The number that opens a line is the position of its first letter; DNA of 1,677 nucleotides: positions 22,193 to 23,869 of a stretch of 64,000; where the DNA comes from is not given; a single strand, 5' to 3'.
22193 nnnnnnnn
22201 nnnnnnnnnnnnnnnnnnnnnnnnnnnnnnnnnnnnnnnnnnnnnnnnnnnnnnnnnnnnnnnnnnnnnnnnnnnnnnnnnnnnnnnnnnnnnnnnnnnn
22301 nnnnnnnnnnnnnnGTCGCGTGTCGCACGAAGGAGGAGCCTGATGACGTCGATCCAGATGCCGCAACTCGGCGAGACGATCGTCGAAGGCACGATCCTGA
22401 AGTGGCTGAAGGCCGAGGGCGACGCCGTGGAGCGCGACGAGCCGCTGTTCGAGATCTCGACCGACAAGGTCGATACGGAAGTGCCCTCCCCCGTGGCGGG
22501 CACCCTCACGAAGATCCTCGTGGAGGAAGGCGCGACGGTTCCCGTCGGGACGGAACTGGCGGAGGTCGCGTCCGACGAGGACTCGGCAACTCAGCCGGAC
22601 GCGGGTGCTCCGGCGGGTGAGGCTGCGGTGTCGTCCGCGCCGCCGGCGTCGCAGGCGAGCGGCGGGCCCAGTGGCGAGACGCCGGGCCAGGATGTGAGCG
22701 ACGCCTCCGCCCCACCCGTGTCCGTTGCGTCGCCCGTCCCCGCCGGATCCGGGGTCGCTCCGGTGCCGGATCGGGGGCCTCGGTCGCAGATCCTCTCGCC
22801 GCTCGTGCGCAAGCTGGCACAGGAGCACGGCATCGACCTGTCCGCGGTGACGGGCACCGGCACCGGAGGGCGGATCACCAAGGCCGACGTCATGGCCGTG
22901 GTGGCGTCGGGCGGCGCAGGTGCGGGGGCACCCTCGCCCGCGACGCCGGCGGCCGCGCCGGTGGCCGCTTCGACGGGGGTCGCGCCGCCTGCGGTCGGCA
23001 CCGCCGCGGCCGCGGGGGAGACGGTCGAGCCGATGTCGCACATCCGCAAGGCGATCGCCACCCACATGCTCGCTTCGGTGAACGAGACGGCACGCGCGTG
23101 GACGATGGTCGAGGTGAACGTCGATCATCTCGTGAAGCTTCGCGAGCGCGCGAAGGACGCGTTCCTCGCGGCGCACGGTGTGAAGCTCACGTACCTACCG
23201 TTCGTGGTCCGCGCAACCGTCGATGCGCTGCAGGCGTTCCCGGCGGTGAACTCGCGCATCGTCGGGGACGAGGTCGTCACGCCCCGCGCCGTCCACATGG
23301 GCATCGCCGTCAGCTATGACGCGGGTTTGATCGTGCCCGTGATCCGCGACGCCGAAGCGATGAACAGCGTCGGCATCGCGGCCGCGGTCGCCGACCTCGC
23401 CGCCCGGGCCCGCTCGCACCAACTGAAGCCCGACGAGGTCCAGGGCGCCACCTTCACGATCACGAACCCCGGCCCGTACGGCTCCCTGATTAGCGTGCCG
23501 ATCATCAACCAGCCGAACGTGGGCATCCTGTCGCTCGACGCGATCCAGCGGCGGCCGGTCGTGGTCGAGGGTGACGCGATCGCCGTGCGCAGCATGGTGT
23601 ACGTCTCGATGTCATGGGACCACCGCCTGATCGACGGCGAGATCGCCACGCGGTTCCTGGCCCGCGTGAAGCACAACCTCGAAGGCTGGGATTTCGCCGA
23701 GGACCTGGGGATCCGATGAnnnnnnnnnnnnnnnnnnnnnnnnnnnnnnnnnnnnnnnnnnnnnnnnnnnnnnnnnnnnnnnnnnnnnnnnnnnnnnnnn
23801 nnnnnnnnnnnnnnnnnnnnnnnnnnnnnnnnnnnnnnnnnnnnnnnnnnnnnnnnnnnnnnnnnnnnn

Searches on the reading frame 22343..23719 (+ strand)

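Call 73: search_protein_families(library=pfam, proteins=[window:22343-23719:+], max_evalue=0.00001)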
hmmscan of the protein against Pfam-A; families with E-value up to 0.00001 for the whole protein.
window:22343-23719:+ (458 aa): 3 families
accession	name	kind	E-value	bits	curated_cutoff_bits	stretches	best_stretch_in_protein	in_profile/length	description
PF00198.28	2-oxoacid_dh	-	2.2e-74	250.3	23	1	225-448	3-226/232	2-oxoacid dehydrogenases acyltransferase (catalytic domain)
PF00364.28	Biotin_lipoyl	-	6.3e-22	77.6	22.1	1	3-74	2-72/73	Biotin-requiring enzyme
PF02817.22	E3_binding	-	4.1e-17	62.5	23.7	1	151-183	3-35/36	e3 binding domain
